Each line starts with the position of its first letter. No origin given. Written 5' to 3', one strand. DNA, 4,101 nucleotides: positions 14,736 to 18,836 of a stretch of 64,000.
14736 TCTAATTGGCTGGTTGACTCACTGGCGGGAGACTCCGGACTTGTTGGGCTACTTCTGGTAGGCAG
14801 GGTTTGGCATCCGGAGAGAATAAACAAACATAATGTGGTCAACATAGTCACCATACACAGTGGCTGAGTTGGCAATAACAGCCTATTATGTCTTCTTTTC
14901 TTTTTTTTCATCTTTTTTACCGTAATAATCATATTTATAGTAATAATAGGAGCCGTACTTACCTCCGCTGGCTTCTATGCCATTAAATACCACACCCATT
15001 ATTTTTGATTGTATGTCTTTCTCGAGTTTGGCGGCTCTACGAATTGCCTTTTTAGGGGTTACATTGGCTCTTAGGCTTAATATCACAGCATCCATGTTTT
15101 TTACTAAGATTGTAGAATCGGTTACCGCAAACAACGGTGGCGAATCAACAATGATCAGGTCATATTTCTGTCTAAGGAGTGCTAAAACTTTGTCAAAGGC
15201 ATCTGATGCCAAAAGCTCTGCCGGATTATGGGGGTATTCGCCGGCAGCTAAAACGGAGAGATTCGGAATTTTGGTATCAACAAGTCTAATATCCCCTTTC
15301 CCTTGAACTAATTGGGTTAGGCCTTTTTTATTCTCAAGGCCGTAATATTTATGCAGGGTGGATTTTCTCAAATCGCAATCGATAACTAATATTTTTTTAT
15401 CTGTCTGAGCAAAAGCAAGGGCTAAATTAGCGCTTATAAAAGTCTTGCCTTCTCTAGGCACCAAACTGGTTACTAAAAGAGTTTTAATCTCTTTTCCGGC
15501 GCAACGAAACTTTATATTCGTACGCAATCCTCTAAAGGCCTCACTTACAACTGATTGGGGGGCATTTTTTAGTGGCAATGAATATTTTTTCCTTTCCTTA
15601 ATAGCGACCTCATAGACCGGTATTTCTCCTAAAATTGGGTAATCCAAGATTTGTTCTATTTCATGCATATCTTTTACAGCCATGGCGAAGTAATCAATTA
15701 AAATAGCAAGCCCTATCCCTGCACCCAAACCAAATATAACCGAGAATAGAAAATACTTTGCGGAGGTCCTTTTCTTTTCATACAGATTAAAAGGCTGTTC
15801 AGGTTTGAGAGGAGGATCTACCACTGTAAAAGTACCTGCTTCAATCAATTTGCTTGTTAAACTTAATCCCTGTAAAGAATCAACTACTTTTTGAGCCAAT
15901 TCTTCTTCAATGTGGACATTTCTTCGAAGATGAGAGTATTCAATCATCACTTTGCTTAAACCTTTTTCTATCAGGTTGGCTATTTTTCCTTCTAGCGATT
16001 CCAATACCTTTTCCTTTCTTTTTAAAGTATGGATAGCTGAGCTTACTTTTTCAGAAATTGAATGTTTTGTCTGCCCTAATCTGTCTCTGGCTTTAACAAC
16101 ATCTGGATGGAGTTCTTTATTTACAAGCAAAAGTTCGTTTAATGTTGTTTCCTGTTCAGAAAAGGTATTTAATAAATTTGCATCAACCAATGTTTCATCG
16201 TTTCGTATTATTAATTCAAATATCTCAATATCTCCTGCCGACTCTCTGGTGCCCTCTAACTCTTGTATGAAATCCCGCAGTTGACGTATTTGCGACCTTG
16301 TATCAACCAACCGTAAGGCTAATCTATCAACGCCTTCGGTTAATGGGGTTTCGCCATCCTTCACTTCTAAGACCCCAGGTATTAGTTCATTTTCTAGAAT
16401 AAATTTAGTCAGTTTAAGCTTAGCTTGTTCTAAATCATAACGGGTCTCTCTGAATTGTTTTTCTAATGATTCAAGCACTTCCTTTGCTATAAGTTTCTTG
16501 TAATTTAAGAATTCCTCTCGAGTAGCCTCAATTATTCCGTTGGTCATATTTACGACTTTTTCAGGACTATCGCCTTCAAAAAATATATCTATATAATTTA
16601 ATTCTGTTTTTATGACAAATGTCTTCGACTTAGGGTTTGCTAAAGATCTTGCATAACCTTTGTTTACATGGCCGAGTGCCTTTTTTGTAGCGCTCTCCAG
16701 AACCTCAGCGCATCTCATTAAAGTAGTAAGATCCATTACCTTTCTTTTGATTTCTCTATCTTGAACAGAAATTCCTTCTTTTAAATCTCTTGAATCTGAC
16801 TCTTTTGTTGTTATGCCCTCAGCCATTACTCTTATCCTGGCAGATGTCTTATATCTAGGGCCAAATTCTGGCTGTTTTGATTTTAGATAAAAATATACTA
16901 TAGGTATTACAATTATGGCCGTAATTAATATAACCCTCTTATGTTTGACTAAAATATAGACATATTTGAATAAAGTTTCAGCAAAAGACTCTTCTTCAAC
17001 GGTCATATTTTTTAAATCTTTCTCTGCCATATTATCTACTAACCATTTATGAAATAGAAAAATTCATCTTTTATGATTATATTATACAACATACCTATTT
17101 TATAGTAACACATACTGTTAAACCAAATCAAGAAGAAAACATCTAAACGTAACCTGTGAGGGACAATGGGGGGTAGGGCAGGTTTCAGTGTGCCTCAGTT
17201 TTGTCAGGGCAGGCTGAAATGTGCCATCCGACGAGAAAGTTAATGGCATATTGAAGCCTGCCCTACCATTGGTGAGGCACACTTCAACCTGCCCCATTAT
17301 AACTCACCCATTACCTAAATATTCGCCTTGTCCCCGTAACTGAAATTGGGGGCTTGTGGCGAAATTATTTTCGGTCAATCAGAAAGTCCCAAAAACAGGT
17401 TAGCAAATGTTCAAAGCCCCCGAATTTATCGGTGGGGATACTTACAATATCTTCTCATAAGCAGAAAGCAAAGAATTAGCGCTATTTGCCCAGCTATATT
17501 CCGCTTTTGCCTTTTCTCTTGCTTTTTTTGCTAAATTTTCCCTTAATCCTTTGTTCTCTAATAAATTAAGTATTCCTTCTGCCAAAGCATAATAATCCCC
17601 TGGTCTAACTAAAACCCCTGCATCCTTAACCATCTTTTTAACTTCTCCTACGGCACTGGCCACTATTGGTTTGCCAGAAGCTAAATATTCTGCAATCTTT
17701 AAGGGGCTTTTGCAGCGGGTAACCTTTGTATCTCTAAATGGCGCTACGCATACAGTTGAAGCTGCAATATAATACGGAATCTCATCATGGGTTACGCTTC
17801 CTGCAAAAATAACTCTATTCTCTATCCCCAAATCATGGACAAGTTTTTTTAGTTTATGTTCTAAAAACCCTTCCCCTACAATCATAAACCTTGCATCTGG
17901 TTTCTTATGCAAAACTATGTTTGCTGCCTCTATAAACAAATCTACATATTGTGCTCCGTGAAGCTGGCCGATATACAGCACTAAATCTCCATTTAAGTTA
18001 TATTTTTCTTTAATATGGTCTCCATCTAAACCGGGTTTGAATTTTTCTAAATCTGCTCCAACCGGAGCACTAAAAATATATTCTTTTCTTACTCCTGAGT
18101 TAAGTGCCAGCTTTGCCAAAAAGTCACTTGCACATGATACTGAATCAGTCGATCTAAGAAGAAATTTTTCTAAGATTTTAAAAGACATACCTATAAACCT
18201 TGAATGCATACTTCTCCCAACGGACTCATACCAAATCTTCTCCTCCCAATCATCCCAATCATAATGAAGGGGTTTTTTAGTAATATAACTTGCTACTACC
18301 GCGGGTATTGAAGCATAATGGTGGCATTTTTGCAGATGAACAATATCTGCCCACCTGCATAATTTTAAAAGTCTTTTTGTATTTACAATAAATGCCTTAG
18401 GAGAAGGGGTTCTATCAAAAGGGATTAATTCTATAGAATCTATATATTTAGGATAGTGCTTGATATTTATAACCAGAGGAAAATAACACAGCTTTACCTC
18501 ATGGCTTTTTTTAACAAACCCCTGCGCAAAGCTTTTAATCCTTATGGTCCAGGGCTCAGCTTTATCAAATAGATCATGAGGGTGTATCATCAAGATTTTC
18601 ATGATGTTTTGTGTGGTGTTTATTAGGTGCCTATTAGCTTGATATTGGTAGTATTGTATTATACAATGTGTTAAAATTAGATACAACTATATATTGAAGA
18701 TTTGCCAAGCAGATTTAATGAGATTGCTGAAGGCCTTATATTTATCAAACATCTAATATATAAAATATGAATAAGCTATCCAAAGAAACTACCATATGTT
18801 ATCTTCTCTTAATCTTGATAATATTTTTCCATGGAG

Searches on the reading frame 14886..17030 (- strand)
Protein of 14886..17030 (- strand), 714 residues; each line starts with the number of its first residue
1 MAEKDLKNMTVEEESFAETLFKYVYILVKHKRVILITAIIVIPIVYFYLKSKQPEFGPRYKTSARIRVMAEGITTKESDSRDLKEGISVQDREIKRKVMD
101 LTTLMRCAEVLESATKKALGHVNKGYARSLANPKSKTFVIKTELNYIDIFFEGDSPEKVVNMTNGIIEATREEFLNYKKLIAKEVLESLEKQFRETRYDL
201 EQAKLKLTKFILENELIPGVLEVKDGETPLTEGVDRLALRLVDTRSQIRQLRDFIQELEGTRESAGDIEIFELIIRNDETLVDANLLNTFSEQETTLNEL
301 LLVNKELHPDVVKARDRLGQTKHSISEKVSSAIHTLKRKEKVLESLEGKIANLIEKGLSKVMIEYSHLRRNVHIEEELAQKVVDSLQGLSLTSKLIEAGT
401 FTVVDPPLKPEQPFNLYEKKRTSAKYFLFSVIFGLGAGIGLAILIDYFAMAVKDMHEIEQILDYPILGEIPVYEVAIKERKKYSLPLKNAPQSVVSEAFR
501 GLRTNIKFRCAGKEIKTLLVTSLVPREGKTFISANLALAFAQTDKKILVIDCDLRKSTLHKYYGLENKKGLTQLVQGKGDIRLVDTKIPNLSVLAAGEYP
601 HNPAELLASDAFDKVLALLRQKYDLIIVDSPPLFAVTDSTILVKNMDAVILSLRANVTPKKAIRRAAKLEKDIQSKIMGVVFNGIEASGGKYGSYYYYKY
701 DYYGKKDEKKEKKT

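Call 9: search_protein_families(library=pfam, proteins=[window:14886-17030:-])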
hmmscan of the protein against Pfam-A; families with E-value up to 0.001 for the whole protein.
window:14886-17030:- (714 aa): 4 families
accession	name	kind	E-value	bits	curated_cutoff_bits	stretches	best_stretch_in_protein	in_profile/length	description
PF13614.12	AAA_31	-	4.1e-10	40.3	27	1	528-657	14-151/177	AAA domain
PF01656.29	CbiA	-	4.4e-09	36.8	25.4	1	528-687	11-85/125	CobQ/CobB/MinD/ParA nucleotide binding domain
PF10609.15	ParA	-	1.5e-07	31.6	27.1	1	528-683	16-173/246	NUBPL iron-transfer P-loop NTPase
PF09140.17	MipZ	-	9.5e-06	25.5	20.7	1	528-631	13-108/262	ATPase MipZ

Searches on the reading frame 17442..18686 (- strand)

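Call 9: search_protein_families(library=pfam, proteins=[window:17442-18686:-])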
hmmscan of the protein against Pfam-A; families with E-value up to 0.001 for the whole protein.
window:17442-18686:- (414 aa): 4 families
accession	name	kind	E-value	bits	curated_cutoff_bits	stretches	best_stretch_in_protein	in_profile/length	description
PF13692.12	Glyco_trans_1_4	-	4.4e-29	102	27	1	235-378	3-142/142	Glycosyl transferases group 1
PF00534.26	Glycos_transf_1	-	1.1e-28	100.4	26.4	1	228-391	10-171/172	Glycosyl transferases group 1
PF13524.12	Glyco_trans_1_2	-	4.9e-10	39.9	25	1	260-407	10-143/144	Glycosyl transferase-like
PF13439.12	Glyco_transf_4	-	2.1e-05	25.1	28.5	1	50-214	8-169/170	Glycosyltransferase Family 4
